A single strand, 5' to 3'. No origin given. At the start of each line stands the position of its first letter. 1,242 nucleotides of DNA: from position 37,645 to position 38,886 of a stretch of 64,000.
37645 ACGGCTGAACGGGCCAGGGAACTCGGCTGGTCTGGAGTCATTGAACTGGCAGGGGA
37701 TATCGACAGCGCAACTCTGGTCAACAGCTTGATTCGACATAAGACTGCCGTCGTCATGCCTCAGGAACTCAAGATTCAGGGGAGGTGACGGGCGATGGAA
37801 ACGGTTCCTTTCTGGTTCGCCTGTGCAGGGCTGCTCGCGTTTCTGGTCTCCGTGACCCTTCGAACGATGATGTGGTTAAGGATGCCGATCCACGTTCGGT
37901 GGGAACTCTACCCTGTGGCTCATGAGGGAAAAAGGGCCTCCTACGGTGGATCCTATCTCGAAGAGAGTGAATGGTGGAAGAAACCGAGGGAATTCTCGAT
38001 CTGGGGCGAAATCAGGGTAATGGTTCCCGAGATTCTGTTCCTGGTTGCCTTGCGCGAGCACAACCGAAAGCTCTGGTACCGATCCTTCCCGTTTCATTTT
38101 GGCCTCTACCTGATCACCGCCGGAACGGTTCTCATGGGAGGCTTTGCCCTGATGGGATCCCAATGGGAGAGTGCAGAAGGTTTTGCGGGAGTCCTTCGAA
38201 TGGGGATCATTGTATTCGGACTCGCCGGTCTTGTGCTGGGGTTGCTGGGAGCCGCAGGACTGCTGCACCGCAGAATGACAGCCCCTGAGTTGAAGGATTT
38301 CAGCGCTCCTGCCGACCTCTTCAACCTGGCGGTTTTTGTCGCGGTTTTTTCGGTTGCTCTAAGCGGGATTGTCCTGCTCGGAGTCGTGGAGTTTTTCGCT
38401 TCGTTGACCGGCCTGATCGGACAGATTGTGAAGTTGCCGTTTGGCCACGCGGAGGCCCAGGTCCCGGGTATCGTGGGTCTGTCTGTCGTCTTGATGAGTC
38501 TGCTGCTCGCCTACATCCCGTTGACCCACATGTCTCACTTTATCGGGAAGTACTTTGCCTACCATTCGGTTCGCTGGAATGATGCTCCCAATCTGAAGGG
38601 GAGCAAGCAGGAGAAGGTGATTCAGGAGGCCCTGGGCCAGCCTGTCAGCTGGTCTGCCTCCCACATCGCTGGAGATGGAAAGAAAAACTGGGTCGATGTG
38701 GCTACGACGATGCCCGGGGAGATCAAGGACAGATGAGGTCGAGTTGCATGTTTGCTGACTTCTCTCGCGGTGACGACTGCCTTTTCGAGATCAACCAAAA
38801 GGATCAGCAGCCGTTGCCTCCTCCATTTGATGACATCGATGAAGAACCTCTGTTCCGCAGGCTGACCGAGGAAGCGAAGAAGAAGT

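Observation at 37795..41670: Second DsrMK-like (NarI-like + HdrD-like CCG protein) module plus a YeiH-like putative sulfate exporter immediately after the dsr–siroheme operon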

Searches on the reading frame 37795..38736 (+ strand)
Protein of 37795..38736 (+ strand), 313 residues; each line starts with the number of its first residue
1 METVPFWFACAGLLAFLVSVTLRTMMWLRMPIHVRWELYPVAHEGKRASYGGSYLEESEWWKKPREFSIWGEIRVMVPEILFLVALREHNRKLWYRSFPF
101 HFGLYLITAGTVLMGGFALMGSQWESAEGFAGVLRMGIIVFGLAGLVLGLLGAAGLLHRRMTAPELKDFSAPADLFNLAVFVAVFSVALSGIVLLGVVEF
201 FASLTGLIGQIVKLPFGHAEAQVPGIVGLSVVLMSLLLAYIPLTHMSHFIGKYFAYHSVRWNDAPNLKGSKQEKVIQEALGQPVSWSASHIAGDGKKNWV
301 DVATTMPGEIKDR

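Call 3: search_protein_families(library=pfam, proteins=[window:37795-38736:+], max_evalue=0.01)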
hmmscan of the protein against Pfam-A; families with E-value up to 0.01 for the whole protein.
window:37795-38736:+ (313 aa): 1 family
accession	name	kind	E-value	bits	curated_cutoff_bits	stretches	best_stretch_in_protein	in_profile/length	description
PF02665.19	Nitrate_red_gam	-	7.1e-09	36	22.9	1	90-256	41-206/217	Nitrate reductase gamma subunit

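Call 4: search_protein_families(library=ncbifam, proteins=[window:37795-38736:+], max_evalue=0.01)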
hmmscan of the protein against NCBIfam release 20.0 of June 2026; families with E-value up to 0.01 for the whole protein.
window:37795-38736:+ (313 aa): 2 families
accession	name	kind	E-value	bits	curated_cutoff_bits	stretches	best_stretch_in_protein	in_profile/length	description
NF038037.1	cytob_DsrM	equivalog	1.2e-07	31.2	300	1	89-254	112-272/320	sulfate reduction electron transfer complex DsrMKJOP subunit DsrM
TIGR00351.1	narI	equivalog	6.9e-05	22.8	105.55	1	90-257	45-214/225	respiratory nitrate reductase subunit gamma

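Call 31: search_solved_structures(query=window:37795-38733:+, max_evalue=1, show_alignments=2)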
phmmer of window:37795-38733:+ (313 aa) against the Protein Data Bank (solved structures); distinct sequences matched with E-value up to 1: 1.
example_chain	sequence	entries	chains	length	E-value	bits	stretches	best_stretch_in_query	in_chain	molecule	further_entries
5iz4_A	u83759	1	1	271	0.83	12.1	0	134-194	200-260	Putative short-chain dehydrogenase/reductase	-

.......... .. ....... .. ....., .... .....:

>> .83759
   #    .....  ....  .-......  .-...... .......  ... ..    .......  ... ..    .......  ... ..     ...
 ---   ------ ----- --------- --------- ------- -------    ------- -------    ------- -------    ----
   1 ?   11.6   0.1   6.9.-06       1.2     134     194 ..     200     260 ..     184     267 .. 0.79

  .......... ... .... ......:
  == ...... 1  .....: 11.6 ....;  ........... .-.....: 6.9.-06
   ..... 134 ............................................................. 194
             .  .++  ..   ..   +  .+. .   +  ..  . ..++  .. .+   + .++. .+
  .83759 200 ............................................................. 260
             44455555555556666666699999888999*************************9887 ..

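Call 60: find_homologous_proteins(query=window:37795-38733:+, max_evalue=0.00001)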
Query window:37795-38733:+ (313 aa): 2676 proteins with E <= 0.00001 among 8000 candidates; the best 120 are listed.
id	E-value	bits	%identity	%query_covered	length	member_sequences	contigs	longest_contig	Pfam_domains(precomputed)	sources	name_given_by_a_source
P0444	1.3e-205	700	100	100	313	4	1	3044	PF02665.20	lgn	-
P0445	2.0e-119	417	61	99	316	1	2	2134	-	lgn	-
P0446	1.2e-118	414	60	99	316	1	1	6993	-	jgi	jgi:nitrate reductase gamma subunit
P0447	5.9e-115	402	59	99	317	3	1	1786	PF02665.20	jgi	jgi:nitrate reductase gamma subunit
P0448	9.8e-115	401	60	97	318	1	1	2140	PF02665.20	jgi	jgi:nitrate reductase gamma subunit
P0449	2.2e-114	400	61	96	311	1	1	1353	-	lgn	-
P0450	8.7e-114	398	58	100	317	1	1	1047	PF02665.20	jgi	jgi:nitrate reductase gamma subunit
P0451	3.0e-113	396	59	99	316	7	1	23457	PF02665.20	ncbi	-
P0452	3.9e-113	396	60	99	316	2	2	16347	PF02665.20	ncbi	-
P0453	4.6e-112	393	61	90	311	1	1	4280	PF02665.20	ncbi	-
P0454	1.5e-111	391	61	89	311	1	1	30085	PF02665.20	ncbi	-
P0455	4.8e-111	389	57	100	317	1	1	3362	-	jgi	jgi:nitrate reductase gamma subunit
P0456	2.3e-110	387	58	100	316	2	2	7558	PF02665.20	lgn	-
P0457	2.3e-110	387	59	95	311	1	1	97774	PF02665.20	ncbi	-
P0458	2.9e-110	387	57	100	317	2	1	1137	PF02665.20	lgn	-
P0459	4.1e-110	386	58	100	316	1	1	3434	PF02665.20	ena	-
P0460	5.5e-110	386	57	100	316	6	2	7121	PF02665.20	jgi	jgi:nitrate reductase gamma subunit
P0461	9.8e-109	382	55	99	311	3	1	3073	PF02665.20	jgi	jgi:nitrate reductase gamma subunit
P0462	3.4e-108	380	59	97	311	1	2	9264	PF02665.20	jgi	-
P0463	9.8e-108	378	57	97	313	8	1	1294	PF02665.20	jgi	-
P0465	1.6e-107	378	57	97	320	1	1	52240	PF02665.20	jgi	jgi:nitrate reductase gamma subunit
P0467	1.9e-107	377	55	97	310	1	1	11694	PF02665.20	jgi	jgi:nitrate reductase gamma subunit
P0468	2.6e-107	377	54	100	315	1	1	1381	PF02665.20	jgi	-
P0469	3.3e-107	377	55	97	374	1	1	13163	PF02665.20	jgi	-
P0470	6.2e-107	376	56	97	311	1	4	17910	PF02665.20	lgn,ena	-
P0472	8.7e-107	375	56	100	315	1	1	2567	PF02665.20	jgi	jgi:nitrate reductase gamma subunit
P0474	2.8e-106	374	61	97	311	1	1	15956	PF02665.20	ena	-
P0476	3.5e-106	373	55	99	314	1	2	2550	PF02665.20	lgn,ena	-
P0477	3.7e-106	373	55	97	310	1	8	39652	PF02665.20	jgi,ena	-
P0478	4.3e-106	373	50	100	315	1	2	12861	PF02665.20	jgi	jgi:nitrate reductase gamma subunit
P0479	6.8e-106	372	54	97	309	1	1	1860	PF02665.20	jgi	jgi:nitrate reductase gamma subunit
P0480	7.0e-106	372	55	100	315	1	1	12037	PF02665.20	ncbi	-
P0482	7.2e-106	372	54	97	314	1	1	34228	PF02665.20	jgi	jgi:nitrate reductase gamma subunit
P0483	7.4e-106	372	55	99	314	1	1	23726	PF02665.20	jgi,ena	-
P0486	1.3e-105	371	58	96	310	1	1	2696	PF02665.20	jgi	jgi:nitrate reductase gamma subunit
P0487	1.8e-105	371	54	100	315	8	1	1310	PF02665.20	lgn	-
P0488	1.8e-105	371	54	97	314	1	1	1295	PF02665.20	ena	-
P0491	2.6e-105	370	54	94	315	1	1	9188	PF02665.20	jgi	jgi:nitrate reductase gamma subunit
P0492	2.7e-105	370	56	100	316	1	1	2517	PF02665.20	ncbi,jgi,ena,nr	ncbi:respiratory nitrate reductase subunit gamma [bacterium]|nr:respiratory nitrate reductase subuni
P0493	3.0e-105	370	57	100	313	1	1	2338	PF02665.20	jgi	-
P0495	4.3e-105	370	53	97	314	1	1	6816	PF02665.20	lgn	-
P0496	4.4e-105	370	54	100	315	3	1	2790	PF02665.20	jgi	jgi:nitrate reductase gamma subunit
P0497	4.4e-105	370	54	99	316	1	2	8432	PF02665.20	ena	-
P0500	6.7e-105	369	54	99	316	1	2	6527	PF02665.20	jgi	jgi:nitrate reductase gamma subunit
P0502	9.4e-105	369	54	100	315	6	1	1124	PF02665.20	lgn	-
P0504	1.1e-104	368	53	99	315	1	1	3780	PF02665.20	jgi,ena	jgi:nitrate reductase gamma subunit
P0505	1.2e-104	368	55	97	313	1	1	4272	PF02665.20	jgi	jgi:nitrate reductase gamma subunit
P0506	1.5e-104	368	56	97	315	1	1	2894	PF02665.20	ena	-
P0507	1.6e-104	368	58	96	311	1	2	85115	PF02665.20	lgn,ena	-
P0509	1.7e-104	368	54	99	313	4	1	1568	PF02665.20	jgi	jgi:nitrate reductase gamma subunit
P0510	1.9e-104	368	54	99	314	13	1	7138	PF02665.20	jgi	jgi:nitrate reductase gamma subunit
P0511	2.4e-104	367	57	97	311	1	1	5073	PF02665.20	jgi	jgi:nitrate reductase gamma subunit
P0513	2.5e-104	367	55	98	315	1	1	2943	PF02665.20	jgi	jgi:nitrate reductase gamma subunit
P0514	3.0e-104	367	56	97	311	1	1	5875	PF02665.20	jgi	-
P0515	3.2e-104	367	56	99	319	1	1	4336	PF02665.20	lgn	-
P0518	3.9e-104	366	52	100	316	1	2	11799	PF02665.20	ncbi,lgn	-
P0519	4.0e-104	366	55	99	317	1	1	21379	PF02665.20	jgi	jgi:nitrate reductase gamma subunit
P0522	5.1e-104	366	56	100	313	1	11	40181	PF02665.20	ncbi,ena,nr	ncbi:respiratory nitrate reductase subunit gamma [bacterium]|nr:respiratory nitrate reductase subuni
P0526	9.0e-104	365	56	97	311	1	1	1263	PF02665.20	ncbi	-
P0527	9.3e-104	365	55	98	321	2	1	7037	PF02665.20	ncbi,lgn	-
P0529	9.8e-104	365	54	100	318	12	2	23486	PF02665.20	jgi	jgi:nitrate reductase gamma subunit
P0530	9.9e-104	365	57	97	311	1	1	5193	PF02665.20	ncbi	-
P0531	1.1e-103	365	56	99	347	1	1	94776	PF02665.20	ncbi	ncbi:MAG: respiratory nitrate reductase subunit gamma [Planctomycetota bacterium]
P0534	1.3e-103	365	56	97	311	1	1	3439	PF02665.20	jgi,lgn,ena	-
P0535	1.3e-103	365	57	97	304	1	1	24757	PF02665.20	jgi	jgi:nitrate reductase gamma subunit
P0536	1.5e-103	365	56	97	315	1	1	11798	PF02665.20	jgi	jgi:nitrate reductase gamma subunit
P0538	1.8e-103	364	52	100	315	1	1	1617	PF02665.20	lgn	-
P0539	1.8e-103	364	56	97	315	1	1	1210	PF02665.20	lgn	-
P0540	1.8e-103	364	53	100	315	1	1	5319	PF02665.20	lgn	-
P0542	1.9e-103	364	57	97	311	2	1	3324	PF02665.20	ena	-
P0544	2.4e-103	364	56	97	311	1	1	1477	PF02665.20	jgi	jgi:nitrate reductase gamma subunit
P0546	2.5e-103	364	55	97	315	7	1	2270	PF02665.20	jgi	-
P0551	3.8e-103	363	55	97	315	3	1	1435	PF02665.20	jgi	jgi:nitrate reductase gamma subunit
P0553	3.9e-103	363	53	97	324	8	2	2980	PF02665.20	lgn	-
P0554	5.0e-103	363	56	97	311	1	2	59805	PF02665.20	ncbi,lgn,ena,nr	ncbi:MAG: respiratory nitrate reductase subunit gamma [Myxococcota bacterium]|nr:respiratory nitrate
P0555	6.1e-103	363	52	99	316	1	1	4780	PF02665.20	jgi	-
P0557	8.8e-103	362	54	100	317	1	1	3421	PF02665.20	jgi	-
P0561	1.2e-102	362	56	100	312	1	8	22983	PF02665.20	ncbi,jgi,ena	-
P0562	1.5e-102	361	56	97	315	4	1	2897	PF02665.20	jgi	jgi:nitrate reductase gamma subunit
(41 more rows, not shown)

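Call 70: predict_structure(alignment_id=A1)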
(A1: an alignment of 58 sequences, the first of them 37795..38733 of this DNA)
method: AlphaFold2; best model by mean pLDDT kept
length: 313 residues; sequences in the alignment: 58
mean_pLDDT: 80.7   pTM: 0.75
mean pLDDT of the five models: 80.7, 79.8, 77.3, 77.0, 75.8
residues with pLDDT >= 90: 134; 70-90: 102; 50-70: 44; < 50: 33
segments of 3 or more residues with pLDDT < 50: 38-40, 45-56, 249-265
pLDDT, mean of each block of 10 residues (from residue 1): 88 95 86 59 46 50 68 79 82 89 96 95 81 96 98 94 85 92 98 98 95 76 92 96 68 47 54 77 81 79 71 53
secondary structure, 60 per line:
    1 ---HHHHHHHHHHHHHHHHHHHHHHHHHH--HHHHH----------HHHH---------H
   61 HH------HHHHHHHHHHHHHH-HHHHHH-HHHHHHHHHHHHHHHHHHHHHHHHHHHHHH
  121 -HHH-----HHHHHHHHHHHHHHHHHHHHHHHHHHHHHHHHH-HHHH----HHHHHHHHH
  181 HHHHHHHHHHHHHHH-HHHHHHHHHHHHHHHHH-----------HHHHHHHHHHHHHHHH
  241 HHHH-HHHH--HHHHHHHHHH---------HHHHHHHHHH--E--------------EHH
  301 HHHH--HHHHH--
elements in order: H4-29 H32-36 H47-50 H69-82 H84-89 H91-120 H130-162 H164-167 H172-195 H197-213 H225-244 H246-249 H252-261 H271-280 H299-304 H307-311

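Call 75: fold_search(model_id=the predicted structure, library=pdb)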
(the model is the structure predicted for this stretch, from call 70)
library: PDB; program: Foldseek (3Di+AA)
matches with E <= 10: 354; with E <= 0.001: 0
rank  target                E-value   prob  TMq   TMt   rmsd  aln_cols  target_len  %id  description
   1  1q16_C                1.5e-03  1.00  0.42  0.56  10.4       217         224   20  Crystal structure of Nitrate Reductase A, NarGHI, from Escherichia coli (released 2003-10-07)
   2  1y5i_C                2.0e-03  1.00  0.40  0.55  10.4       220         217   19  The crystal structure of the NarGHI mutant NarI-K86A (released 2005-03-08)
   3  3egw_C                2.2e-03  1.00  0.42  0.56  10.3       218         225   20  The crystal structure of the NarGHI mutant NarH - C16A (released 2010-03-02)
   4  1siw_C                2.8e-03  1.00  0.41  0.56  10.5       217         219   20  Crystal structure of the apomolybdo-NarGHI (released 2004-06-08)
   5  3ir6_C                3.4e-03  1.00  0.47  0.63  11.2       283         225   18  Crystal structure of NarGHI mutant NarG-H49S (released 2010-01-05)
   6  1y5l_C                3.7e-03  1.00  0.43  0.61  11.5       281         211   17  The crystal structure of the NarGHI mutant NarI-H66Y (released 2005-03-08)
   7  3ir5_C                3.9e-03  1.00  0.40  0.55  10.5       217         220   20  Crystal structure of NarGHI mutant NarG-H49C (released 2010-01-05)
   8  1y4z_C                5.6e-03  1.00  0.40  0.56  10.3       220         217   19  The crystal structure of Nitrate Reductase A, NarGHI, in complex with the Q-site inhibitor pentachlorophenol (released 2005-03-08)
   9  9ojn                  2.1e-01  0.97  0.40  0.20   8.7       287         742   11  Structure of Mycobacterium smegmatis EtfD (released 2025-05-21)
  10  4kly_B                6.2e-01  0.23  0.21  0.23  15.3       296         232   12  Crystal structure of a blue-light absorbing proteorhodopsin mutant D97N from HOT75 (released 2013-06-05)
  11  4knf_B                6.4e-01  0.21  0.19  0.23  16.0       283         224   13  Crystal structure of a blue-light absorbing proteorhodopsin double-mutant D97N/Q105L from HOT75 (released 2013-06-05)
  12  6m98                  7.0e-01  0.30  0.18  0.25  19.5       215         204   11  Crystal structure of the high-affinity copper transporter Ctr1 in complex with Cu(I) (released 2019-04-03)
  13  5awz                  7.9e-01  0.33  0.22  0.27  15.3       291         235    9  Crystal Structure of the Cell-Free Synthesized Membrane Protein, Acetabularia Rhodopsin I, at 1.57 angstrom (released 2015-08-26)
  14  4knf_A                7.9e-01  0.21  0.19  0.23  16.0       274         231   14  Crystal structure of a blue-light absorbing proteorhodopsin double-mutant D97N/Q105L from HOT75 (released 2013-06-05)
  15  6m97                  7.9e-01  0.16  0.14  0.19  18.8       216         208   12  Crystal structure of the high-affinity copper transporter Ctr1 (released 2019-04-03)
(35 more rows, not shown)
